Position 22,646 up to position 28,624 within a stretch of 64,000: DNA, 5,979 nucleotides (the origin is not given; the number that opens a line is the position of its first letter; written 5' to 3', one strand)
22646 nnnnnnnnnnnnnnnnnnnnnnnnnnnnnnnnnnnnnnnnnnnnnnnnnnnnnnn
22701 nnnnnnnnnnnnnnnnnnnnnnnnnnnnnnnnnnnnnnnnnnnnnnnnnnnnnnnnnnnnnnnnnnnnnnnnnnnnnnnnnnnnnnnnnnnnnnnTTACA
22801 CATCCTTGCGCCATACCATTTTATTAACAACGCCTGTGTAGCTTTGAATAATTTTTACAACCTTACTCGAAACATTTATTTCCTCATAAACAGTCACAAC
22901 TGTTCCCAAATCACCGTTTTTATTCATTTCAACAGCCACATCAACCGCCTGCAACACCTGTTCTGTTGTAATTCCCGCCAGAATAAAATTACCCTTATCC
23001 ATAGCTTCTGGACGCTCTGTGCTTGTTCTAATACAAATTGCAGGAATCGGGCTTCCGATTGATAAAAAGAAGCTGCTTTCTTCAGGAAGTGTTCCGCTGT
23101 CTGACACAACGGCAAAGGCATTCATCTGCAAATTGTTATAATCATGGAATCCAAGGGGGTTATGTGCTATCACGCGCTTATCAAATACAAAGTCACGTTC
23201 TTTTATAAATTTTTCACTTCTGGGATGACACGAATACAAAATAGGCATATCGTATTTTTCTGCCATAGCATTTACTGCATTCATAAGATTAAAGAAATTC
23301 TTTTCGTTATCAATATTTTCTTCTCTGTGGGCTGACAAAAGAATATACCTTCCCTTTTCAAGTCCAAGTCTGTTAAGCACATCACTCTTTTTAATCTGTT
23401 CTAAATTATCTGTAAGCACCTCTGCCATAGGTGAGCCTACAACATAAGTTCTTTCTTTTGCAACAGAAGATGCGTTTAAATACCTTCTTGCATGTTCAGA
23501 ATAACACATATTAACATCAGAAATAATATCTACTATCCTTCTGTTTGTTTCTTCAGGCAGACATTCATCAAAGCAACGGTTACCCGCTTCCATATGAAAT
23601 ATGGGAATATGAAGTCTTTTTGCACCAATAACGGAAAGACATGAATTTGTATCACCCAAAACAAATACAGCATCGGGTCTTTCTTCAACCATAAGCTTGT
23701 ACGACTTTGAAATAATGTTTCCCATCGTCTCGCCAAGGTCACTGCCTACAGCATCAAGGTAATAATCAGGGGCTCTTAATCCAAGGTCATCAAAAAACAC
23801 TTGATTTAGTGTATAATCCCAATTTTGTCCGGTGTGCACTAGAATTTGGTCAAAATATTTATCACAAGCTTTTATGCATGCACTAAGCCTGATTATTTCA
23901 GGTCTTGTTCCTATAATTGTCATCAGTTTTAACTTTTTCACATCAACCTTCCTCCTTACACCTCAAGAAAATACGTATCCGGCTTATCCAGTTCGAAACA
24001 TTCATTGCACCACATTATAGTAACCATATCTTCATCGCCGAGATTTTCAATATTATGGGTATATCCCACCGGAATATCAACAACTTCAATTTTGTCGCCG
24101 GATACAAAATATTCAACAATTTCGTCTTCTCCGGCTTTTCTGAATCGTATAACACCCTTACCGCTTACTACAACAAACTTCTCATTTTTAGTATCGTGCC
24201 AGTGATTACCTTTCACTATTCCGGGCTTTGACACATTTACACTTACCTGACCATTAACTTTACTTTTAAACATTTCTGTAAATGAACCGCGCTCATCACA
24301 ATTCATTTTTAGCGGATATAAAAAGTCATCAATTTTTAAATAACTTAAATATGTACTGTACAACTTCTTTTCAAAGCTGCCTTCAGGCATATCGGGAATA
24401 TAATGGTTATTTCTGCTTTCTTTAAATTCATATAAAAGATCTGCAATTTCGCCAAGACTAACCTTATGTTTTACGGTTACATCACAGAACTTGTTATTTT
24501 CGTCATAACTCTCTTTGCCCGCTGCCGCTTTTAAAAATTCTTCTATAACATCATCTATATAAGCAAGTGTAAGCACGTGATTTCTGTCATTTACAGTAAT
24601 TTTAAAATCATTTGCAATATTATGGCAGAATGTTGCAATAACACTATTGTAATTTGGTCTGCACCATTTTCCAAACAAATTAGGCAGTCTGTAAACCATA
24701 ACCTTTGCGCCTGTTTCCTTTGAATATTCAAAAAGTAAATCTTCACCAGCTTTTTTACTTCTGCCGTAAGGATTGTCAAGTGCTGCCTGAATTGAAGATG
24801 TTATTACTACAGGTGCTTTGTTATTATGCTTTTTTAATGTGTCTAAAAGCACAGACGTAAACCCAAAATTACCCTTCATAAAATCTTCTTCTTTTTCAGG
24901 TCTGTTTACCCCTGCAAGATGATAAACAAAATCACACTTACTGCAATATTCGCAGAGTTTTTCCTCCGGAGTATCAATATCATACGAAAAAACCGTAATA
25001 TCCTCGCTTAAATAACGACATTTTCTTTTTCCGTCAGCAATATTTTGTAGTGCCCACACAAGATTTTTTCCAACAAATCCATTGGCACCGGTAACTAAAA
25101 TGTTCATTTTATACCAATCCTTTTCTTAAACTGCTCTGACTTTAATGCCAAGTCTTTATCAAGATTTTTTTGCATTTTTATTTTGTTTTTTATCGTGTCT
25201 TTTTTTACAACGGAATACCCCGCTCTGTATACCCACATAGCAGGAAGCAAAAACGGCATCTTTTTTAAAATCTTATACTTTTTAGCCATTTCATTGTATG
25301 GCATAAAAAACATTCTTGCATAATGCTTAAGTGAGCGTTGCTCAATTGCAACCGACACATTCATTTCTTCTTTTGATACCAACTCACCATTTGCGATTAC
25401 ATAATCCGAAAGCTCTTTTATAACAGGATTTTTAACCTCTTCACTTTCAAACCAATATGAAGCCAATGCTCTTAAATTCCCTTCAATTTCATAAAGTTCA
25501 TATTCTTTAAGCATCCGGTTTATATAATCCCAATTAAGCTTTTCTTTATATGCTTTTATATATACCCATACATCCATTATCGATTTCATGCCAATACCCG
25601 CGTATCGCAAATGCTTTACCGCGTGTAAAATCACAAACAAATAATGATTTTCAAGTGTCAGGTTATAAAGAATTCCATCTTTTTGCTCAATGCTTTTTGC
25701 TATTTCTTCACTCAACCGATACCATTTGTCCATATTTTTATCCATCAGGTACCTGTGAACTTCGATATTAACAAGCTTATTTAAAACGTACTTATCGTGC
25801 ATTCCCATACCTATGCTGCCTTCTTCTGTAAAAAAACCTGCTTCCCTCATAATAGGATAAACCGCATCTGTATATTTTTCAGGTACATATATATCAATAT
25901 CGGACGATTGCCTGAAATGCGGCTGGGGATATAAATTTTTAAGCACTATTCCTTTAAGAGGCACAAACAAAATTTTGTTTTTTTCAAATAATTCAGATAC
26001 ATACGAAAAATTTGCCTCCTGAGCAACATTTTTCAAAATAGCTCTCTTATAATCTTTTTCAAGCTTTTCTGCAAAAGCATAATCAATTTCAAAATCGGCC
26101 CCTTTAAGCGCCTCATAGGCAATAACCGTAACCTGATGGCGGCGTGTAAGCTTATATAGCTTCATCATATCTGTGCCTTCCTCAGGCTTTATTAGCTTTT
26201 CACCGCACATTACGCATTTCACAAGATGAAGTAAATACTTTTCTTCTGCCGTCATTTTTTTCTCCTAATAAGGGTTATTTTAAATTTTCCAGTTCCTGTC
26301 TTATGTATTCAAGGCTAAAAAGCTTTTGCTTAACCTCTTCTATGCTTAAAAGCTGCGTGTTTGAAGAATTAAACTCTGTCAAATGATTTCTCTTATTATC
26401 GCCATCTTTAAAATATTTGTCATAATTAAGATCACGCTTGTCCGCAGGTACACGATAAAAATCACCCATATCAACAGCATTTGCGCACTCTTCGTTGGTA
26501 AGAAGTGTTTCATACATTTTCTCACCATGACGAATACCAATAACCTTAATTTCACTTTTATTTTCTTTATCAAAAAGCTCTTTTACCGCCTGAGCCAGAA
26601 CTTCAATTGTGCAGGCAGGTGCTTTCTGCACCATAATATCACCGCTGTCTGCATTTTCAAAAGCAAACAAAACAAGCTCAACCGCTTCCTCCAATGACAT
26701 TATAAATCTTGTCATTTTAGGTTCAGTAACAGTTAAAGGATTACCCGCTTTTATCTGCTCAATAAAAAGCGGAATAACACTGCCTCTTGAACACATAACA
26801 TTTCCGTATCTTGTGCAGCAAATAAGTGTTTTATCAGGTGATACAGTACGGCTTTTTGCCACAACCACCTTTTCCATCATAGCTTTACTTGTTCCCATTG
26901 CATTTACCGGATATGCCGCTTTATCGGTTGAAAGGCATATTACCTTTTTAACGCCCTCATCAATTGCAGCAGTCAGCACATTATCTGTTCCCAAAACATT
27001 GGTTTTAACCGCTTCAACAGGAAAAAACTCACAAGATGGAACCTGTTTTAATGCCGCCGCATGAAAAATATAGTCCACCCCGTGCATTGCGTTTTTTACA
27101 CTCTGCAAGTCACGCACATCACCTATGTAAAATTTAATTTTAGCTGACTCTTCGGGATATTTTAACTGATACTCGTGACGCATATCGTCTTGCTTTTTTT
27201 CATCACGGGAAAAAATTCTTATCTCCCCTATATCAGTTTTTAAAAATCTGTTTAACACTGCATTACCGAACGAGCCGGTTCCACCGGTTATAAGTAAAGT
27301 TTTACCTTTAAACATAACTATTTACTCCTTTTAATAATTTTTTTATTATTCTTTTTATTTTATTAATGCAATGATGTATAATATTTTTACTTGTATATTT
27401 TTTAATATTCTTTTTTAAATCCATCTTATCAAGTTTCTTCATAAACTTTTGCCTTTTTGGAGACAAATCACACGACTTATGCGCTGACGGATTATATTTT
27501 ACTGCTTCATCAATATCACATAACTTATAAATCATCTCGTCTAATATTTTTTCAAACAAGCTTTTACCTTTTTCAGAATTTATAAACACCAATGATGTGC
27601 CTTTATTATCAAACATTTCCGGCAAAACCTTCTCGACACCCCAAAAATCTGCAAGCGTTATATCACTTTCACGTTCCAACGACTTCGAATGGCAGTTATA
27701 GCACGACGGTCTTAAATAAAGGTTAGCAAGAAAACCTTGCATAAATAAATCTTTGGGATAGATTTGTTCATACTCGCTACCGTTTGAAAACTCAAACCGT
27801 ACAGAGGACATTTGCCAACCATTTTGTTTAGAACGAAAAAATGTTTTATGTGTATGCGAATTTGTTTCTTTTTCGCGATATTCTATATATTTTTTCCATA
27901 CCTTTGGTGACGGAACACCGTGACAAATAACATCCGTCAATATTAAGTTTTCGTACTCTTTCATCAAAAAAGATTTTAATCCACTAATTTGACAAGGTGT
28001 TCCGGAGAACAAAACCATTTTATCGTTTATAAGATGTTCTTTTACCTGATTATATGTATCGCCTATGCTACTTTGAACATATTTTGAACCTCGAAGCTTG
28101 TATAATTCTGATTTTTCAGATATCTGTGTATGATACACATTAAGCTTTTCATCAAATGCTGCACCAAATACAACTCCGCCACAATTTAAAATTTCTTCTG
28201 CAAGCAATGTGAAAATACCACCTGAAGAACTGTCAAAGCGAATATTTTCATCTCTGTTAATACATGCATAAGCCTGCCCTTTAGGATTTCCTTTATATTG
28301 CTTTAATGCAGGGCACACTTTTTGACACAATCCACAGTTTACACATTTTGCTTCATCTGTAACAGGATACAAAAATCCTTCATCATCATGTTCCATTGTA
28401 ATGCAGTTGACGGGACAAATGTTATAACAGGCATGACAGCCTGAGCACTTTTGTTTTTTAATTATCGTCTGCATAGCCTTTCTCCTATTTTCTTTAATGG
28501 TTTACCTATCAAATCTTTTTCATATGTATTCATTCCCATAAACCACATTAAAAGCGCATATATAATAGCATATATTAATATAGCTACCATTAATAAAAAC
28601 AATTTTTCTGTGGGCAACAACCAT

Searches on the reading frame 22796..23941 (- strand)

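Call 62: search_protein_families(library=pfam, max_evalue=0.00001, proteins=[window:22796-23941:-])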
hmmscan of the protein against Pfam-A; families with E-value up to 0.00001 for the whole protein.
window:22796-23941:- (381 aa): 1 family
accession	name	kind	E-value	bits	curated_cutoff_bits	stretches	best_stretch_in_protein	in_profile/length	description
PF02350.25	Epimerase_2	-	1.3e-78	264.8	30.6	1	27-365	6-346/347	UDP-N-acetylglucosamine 2-epimerase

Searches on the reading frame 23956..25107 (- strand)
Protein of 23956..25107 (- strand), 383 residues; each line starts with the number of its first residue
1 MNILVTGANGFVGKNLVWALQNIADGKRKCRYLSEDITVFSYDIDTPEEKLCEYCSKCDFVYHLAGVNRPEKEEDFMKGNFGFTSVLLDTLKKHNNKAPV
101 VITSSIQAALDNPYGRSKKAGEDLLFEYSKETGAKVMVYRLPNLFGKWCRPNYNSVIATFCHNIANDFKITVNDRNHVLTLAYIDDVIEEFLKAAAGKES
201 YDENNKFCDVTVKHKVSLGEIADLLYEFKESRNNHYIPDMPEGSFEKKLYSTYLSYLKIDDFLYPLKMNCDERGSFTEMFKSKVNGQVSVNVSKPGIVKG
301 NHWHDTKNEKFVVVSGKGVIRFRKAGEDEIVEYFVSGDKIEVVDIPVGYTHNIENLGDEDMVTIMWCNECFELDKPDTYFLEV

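Call 62: search_protein_families(library=pfam, max_evalue=0.00001, proteins=[window:23956-25107:-])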
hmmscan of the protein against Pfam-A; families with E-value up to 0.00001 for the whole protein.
window:23956-25107:- (383 aa): 3 families
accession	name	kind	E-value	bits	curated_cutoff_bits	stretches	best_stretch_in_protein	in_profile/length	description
PF14667.12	Polysacc_synt_C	-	1.2e-48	164.2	28.7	1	270-379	2-111/111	Polysaccharide biosynthesis C-terminal domain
PF01370.27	Epimerase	-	8e-21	75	20.9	1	3-200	1-230/240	NAD dependent epimerase/dehydratase family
PF07993.18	NAD_binding_4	-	1.1e-08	35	20.1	0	108-146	171-209/258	Male sterility protein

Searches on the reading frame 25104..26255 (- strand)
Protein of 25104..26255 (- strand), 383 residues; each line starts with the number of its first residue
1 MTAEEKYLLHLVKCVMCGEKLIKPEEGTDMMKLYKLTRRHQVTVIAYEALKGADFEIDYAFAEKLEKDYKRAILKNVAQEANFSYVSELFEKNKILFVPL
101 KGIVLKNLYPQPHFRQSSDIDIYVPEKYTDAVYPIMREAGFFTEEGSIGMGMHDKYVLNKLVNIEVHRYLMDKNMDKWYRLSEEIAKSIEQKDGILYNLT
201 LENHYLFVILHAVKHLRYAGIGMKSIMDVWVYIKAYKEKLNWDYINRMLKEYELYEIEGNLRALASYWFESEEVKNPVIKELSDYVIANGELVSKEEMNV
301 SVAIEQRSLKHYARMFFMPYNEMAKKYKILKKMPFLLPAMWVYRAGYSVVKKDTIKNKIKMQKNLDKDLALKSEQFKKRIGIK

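Call 37: search_protein_families(library=pfam, max_evalue=0.00001, proteins=[window:25104-26255:-])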
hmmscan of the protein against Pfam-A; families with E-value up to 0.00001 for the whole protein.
window:25104-26255:- (383 aa): 1 family
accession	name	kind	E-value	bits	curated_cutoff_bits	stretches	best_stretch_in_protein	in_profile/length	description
PF14907.12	NTP_transf_5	-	1.6e-44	152.8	31.2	1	28-269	3-248/249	Uncharacterised nucleotidyltransferase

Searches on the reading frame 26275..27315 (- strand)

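Call 62: search_protein_families(library=pfam, max_evalue=0.00001, proteins=[window:26275-27315:-])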
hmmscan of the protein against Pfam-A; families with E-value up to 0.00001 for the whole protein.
window:26275-27315:- (346 aa): 9 families
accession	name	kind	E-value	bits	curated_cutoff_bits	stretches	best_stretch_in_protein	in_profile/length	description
PF02719.21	Polysacc_synt_2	-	3.4e-109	365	20.2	1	7-289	1-291/293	Polysaccharide biosynthesis protein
PF01370.27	Epimerase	-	5.5e-24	85.3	20.9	1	8-226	2-232/240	NAD dependent epimerase/dehydratase family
PF08485.16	Polysacc_syn_2C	-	5.1e-20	71.3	25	1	292-339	1-48/48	Polysaccharide biosynthesis protein C-terminal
PF01073.25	3Beta_HSD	-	1.4e-19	70.7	22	1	8-136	1-122/280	3-beta hydroxysteroid dehydrogenase/isomerase family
PF16363.11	GDP_Man_Dehyd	-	4.9e-17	62.8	27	1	8-248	1-267/332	GDP-mannose 4,6 dehydratase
PF13460.12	NAD_binding_10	-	8.6e-11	42.5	27.2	1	11-156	1-126/184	NAD(P)H-binding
PF07993.18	NAD_binding_4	-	1.2e-08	34.8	20.1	1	9-144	1-150/258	Male sterility protein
PF05368.20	NmrA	-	1.3e-08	35.2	27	1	5-261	3-216/298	NmrA-like family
PF04321.23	RmlD_sub_bind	-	2.8e-08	33.6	27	1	6-151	2-136/287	RmlD substrate binding domain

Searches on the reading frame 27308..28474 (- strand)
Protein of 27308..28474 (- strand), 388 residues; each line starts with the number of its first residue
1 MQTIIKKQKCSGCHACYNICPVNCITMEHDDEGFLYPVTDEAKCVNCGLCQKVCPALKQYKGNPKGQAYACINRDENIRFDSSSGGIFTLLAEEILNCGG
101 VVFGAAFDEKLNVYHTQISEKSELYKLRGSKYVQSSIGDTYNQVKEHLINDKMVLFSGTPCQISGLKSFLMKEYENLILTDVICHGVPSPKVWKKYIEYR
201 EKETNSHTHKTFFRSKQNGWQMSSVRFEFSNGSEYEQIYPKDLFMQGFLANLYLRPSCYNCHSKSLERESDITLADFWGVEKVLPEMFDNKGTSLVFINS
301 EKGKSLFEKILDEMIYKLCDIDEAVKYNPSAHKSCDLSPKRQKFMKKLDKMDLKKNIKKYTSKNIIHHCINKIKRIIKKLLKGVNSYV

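Call 38: search_protein_families(library=pfam, max_evalue=0.00001, proteins=[window:27308-28474:-])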
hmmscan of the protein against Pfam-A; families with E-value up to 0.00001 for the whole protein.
window:27308-28474:- (388 aa): 8 families
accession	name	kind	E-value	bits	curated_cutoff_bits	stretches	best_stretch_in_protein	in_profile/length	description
PF04432.18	FrhB_FdhB_C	-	1.6e-24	86.9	23.3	1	152-323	2-149/150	Coenzyme F420 hydrogenase/dehydrogenase, beta subunit C terminus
PF12838.12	Fer4_7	-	5.4e-10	40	27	1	9-56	1-50/52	4Fe-4S dicluster domain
PF00037.32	Fer4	-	6.7e-10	38.8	21.1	0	5-26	3-24/24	4Fe-4S binding domain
PF14697.11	Fer4_21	-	1.2e-08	35.4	35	0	5-27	36-59/59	4Fe-4S dicluster domain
PF12797.12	Fer4_2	-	1.3e-08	34.7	24.5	0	36-56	2-22/22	4Fe-4S binding domain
PF04422.18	FrhB_FdhB_N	-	3e-07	30.9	22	1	69-136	2-72/78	Coenzyme F420 hydrogenase/dehydrogenase, beta subunit N-term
PF13237.11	Fer4_10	-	3.3e-06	27.4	25.5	0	37-65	2-22/53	4Fe-4S dicluster domain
PF13187.11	Fer4_9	-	6.8e-06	26.5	27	1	9-56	1-49/52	4Fe-4S dicluster domain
